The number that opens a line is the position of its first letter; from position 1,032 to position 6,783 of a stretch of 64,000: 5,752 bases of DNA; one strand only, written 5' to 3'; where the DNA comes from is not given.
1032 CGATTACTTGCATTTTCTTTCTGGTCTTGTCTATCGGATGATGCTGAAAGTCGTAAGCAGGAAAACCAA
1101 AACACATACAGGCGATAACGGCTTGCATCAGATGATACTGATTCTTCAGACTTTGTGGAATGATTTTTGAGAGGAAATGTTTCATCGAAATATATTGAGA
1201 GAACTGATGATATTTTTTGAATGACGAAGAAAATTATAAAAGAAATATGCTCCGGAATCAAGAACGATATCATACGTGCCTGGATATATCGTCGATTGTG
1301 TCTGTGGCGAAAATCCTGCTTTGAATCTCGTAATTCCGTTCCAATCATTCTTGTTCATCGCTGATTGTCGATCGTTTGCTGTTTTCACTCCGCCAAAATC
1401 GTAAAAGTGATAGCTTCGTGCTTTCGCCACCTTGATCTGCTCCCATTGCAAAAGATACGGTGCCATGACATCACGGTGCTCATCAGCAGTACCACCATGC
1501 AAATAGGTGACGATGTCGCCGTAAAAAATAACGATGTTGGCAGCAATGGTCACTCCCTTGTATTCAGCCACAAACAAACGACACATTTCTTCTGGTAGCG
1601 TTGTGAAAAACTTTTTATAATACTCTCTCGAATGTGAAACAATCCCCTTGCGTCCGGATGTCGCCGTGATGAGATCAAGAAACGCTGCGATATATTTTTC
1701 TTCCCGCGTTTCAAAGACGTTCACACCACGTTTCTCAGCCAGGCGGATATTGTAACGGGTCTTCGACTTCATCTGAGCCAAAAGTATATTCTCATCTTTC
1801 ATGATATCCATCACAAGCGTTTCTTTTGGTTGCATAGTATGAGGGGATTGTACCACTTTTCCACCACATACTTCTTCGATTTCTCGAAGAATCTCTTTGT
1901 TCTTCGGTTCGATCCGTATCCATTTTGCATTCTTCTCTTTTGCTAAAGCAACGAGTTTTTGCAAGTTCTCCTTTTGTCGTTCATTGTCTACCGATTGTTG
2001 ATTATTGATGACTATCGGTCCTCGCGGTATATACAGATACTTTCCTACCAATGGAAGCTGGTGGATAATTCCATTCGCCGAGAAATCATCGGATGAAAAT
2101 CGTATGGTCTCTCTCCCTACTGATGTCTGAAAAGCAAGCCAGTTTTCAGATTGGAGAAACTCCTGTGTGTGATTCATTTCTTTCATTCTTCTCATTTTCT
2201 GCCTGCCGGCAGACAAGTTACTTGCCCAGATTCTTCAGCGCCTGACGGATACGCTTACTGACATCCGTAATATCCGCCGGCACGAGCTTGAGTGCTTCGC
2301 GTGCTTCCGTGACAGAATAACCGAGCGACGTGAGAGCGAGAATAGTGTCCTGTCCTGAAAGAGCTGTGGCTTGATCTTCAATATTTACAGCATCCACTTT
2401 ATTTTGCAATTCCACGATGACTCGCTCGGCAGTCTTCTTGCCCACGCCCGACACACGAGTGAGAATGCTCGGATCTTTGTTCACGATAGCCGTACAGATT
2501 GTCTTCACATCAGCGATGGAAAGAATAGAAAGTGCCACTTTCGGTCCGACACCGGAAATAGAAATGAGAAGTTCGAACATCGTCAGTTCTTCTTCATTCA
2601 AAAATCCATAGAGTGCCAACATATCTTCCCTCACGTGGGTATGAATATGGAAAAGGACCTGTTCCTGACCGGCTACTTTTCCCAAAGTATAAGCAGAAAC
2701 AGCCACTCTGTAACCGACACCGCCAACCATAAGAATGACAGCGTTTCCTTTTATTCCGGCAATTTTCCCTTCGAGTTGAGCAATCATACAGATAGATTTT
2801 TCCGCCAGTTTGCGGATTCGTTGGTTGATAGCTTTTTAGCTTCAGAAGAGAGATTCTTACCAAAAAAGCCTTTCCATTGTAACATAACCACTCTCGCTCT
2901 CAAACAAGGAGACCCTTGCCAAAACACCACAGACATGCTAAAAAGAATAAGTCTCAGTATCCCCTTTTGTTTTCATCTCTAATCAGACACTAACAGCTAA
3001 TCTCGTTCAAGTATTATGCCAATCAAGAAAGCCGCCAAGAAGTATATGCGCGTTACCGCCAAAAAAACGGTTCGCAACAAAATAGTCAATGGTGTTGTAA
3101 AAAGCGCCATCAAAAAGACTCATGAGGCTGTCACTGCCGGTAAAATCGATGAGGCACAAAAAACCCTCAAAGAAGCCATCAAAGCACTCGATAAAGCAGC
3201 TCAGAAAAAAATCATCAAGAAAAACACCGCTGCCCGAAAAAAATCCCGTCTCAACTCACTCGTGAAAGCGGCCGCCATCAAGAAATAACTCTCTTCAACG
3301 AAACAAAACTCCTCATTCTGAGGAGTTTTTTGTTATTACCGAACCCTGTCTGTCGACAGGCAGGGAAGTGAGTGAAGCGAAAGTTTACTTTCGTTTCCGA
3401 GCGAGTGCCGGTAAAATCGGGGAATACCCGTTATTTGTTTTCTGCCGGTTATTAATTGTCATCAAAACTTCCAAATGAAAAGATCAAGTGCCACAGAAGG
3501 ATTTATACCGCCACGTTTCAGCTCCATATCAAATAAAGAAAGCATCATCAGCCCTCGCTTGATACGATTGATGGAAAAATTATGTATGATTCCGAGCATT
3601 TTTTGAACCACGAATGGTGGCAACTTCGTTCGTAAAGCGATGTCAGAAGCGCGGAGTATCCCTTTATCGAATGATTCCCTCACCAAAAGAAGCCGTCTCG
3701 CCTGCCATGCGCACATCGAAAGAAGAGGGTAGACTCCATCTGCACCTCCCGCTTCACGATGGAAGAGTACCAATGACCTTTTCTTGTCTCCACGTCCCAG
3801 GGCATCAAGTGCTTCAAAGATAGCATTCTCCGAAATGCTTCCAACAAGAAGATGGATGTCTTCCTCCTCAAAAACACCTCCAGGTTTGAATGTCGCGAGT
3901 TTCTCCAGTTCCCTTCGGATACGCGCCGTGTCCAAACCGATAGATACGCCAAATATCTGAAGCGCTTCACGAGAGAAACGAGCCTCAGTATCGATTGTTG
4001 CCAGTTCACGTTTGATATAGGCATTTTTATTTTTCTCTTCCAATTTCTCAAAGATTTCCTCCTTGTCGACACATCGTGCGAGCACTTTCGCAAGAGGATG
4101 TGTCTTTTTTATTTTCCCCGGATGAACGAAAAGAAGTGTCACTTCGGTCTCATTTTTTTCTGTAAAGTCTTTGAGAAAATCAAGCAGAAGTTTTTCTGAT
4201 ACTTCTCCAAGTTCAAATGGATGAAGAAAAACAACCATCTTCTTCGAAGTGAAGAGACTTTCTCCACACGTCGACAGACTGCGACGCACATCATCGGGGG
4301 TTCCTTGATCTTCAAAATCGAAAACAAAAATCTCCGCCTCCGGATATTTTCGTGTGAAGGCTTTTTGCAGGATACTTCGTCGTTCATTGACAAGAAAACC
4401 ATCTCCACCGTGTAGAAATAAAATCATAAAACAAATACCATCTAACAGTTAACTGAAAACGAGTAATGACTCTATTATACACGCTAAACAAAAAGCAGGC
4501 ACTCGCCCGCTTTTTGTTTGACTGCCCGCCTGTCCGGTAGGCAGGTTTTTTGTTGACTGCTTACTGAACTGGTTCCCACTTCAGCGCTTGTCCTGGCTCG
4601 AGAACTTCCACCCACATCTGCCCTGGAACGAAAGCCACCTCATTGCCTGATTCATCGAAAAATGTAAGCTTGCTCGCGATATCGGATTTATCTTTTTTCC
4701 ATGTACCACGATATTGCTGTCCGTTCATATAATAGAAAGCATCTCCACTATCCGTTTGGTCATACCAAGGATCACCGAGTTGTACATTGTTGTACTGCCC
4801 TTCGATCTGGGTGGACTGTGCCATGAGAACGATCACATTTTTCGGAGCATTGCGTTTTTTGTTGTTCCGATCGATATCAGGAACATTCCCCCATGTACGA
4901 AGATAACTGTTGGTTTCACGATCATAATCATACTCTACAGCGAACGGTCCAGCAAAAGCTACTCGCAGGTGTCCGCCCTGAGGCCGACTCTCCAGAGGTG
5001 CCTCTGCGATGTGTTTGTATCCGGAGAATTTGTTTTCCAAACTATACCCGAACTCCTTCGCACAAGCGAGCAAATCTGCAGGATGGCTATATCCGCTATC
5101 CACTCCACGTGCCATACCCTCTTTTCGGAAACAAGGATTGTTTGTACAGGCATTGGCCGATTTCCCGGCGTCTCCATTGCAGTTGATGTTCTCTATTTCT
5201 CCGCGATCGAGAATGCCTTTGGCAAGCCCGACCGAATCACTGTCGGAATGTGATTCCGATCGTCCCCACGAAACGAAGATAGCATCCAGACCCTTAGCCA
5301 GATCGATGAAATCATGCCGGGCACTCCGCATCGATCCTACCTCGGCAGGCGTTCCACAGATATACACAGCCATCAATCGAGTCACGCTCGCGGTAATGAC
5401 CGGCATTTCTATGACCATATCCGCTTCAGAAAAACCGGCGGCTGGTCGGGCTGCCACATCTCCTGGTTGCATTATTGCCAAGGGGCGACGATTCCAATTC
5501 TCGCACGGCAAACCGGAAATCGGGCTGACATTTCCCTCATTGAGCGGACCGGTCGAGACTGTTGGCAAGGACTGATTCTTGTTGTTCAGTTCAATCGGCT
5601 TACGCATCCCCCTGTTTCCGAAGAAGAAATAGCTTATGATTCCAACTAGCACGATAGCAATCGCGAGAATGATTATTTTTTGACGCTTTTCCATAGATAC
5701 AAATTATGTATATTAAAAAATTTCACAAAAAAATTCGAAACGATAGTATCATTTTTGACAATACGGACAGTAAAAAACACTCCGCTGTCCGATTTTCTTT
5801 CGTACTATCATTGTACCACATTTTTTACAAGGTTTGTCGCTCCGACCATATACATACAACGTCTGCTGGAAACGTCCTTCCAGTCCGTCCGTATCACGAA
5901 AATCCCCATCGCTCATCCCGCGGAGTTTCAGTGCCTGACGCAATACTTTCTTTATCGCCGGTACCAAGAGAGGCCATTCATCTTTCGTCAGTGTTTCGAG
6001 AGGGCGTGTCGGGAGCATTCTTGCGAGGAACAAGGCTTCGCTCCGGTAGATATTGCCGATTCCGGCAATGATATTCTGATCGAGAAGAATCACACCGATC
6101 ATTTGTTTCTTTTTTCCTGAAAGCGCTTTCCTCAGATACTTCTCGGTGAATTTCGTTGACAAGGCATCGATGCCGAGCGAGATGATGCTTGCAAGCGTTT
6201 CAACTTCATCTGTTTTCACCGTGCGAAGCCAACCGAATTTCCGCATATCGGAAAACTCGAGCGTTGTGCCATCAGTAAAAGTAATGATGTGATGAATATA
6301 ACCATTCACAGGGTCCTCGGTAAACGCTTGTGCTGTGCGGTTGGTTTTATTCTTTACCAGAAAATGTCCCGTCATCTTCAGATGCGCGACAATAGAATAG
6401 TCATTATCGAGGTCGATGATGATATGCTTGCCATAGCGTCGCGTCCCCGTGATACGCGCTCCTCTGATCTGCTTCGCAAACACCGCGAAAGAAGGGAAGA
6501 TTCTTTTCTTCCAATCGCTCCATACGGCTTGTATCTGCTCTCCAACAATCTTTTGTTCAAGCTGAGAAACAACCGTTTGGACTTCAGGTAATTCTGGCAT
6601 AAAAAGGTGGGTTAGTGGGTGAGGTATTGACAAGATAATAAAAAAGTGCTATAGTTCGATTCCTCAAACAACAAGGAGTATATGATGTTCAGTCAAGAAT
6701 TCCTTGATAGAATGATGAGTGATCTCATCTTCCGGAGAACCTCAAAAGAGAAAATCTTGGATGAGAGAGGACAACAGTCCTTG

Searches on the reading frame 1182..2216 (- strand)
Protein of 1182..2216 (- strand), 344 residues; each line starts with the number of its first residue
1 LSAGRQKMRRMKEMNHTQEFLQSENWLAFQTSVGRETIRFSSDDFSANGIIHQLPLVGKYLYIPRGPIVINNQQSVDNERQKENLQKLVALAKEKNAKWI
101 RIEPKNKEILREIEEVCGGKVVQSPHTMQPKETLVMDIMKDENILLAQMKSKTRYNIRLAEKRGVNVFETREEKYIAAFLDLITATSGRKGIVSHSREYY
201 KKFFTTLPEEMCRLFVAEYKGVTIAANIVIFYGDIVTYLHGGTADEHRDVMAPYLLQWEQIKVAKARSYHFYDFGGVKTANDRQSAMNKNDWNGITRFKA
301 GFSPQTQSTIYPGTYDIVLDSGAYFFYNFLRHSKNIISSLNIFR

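Call 9: search_protein_families(library=pfam, proteins=[window:1182-2216:-])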
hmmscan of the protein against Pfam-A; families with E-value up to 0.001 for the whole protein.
window:1182-2216:- (344 aa): 2 families
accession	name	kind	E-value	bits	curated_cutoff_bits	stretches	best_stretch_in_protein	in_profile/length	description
PF02388.22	FemAB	-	2.8e-40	138.8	24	3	221-330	305-404/406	FemAB family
PF13480.13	Acetyltransf_6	-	3e-15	57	22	1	150-276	4-136/143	Acetyltransferase (GNAT) domain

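Call 47: find_encoding_contigs(protein=window:1182-2216:-, flank=10000, max_places=2)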
Protein window:1182-2216:- (344 aa): no gene with exactly this product is on record in the collection.

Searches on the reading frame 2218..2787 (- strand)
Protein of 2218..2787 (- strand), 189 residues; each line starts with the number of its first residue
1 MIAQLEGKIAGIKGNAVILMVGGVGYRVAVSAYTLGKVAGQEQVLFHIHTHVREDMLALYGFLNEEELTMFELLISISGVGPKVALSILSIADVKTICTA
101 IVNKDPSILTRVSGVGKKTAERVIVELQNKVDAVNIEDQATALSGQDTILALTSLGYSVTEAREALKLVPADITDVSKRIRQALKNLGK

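Call 11: search_protein_families(library=pfam, proteins=[window:2218-2787:-])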
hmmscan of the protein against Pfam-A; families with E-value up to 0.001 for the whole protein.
window:2218-2787:- (189 aa): 5 families
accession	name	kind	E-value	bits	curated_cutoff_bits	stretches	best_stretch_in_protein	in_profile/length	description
PF01330.27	RuvA_N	-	1.8e-18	66.8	23.6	1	1-61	1-61/61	RuvA N terminal domain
PF14520.12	HHH_5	-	1.1e-17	64.6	27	1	71-128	1-56/57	Helix-hairpin-helix domain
PF00633.29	HHH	-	4.7e-09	36.1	24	0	101-124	5-28/30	Helix-hairpin-helix motif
PF07499.19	RuvA_C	-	6.8e-08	33.3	24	1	147-187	5-46/47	RuvA, C-terminal domain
PF12826.13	HHH_2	-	0.0004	20.9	27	0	71-90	34-53/64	Helix-hairpin-helix motif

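Call 49: find_encoding_contigs(protein=window:2218-2787:-, flank=10000, max_places=2)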
Protein window:2218-2787:- (189 aa): 6 contigs read that carry it; 2 places shown.
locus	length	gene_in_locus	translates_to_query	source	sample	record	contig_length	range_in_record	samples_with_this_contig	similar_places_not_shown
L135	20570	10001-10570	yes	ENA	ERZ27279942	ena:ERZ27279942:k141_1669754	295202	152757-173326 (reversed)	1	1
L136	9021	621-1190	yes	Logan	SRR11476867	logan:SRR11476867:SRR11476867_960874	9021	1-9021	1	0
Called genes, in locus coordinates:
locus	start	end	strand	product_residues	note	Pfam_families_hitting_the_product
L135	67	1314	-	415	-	-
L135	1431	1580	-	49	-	-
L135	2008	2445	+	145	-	PF02367:TsaE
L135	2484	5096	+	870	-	PF02739:5_3_exonuc_N, PF01367:5_3_exonuc, PF22619:DNA_polI_exo1, PF00476:DNA_pol_A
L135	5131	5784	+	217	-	-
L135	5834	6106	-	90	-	PF01258:zf-dskA_traR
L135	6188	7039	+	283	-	PF01149:Fapy_DNA_glyco, PF06831:H2TH, PF06827:zf-FPG_IleRS (weak)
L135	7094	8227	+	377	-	PF11258:DUF3048, PF17479:DUF3048_C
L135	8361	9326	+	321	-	PF21694:DNA_pol3_delta_C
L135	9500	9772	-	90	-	-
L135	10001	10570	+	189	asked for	PF01330:RuvA_N, PF00633:HHH (faint), PF14520:HHH_5, PF07499:RuvA_C (weak)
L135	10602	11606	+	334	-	PF02388:FemAB, PF13480:Acetyltransf_6, PF02388:FemAB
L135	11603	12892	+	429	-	PF08245:Mur_ligase_M, PF02875:Mur_ligase_C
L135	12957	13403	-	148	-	PF02681:DUF212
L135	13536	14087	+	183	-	PF04011:LemA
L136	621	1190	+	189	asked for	PF01330:RuvA_N, PF00633:HHH (faint), PF14520:HHH_5, PF07499:RuvA_C (weak)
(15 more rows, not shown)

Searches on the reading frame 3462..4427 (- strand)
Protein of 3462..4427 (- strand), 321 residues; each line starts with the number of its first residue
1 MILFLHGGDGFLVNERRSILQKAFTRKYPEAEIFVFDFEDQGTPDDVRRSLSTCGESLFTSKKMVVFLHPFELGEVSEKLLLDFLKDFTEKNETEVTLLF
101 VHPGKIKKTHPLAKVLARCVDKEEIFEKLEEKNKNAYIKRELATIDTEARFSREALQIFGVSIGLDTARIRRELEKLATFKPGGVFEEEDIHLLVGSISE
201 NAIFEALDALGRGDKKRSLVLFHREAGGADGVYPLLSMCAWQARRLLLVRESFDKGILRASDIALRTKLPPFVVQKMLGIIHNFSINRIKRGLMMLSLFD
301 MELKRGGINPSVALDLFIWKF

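Call 9: search_protein_families(library=pfam, proteins=[window:3462-4427:-])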
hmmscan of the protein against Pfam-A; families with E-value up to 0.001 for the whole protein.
window:3462-4427:- (321 aa): 1 family
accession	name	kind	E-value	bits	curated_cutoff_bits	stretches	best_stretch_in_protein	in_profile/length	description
PF21694.2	DNA_pol3_delta_C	-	5.5e-14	52.7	27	1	200-321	1-121/121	DNA polymerase III delta subunit, C-terminal domain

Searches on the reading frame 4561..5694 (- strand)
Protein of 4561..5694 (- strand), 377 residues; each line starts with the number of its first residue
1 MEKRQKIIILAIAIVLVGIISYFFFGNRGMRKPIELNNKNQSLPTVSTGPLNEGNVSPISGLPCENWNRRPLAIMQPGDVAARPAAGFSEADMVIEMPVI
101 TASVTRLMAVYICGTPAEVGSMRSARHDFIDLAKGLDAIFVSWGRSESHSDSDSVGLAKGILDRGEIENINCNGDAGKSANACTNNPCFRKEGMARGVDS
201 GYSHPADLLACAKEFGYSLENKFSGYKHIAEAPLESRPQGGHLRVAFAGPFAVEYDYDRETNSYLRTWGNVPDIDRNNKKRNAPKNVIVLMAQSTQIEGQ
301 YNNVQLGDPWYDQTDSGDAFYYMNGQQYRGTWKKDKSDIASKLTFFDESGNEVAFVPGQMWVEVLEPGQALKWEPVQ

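Call 9: search_protein_families(library=pfam, proteins=[window:4561-5694:-])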
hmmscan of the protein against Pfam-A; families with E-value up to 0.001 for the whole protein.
window:4561-5694:- (377 aa): 2 families
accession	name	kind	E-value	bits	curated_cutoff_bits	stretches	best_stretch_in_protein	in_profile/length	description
PF11258.13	DUF3048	-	1.5e-22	80.8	25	1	67-214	12-144/148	Protein of unknown function (DUF3048) N-terminal domain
PF17479.7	DUF3048_C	-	6.7e-21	75.2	25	1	252-362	10-114/114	Protein of unknown function (DUF3048) C-terminal domain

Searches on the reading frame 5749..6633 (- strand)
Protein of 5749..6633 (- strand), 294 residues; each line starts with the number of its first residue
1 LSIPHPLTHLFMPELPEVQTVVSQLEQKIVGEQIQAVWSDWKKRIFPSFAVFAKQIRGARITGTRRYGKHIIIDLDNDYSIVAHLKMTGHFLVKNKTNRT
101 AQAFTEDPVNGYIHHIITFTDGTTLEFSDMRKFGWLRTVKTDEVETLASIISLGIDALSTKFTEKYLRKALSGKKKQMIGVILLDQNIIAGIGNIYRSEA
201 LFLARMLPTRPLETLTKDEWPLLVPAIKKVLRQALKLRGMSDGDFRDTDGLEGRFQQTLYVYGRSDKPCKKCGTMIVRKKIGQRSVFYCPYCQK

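Call 9: search_protein_families(library=pfam, proteins=[window:5749-6633:-])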
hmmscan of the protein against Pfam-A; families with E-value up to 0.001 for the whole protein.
window:5749-6633:- (294 aa): 3 families
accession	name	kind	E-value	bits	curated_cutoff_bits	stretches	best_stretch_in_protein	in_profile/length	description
PF01149.29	Fapy_DNA_glyco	-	8.9e-29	100.9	25.5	1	12-135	1-116/117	Formamidopyrimidine-DNA glycosylase N-terminal domain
PF06831.19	H2TH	-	6.8e-22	77.7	34.7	1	153-239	1-86/93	Formamidopyrimidine-DNA glycosylase H2TH domain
PF06827.20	zf-FPG_IleRS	-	3.1e-07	30.5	21.3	1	267-294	2-29/30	Zinc finger found in FPG and IleRS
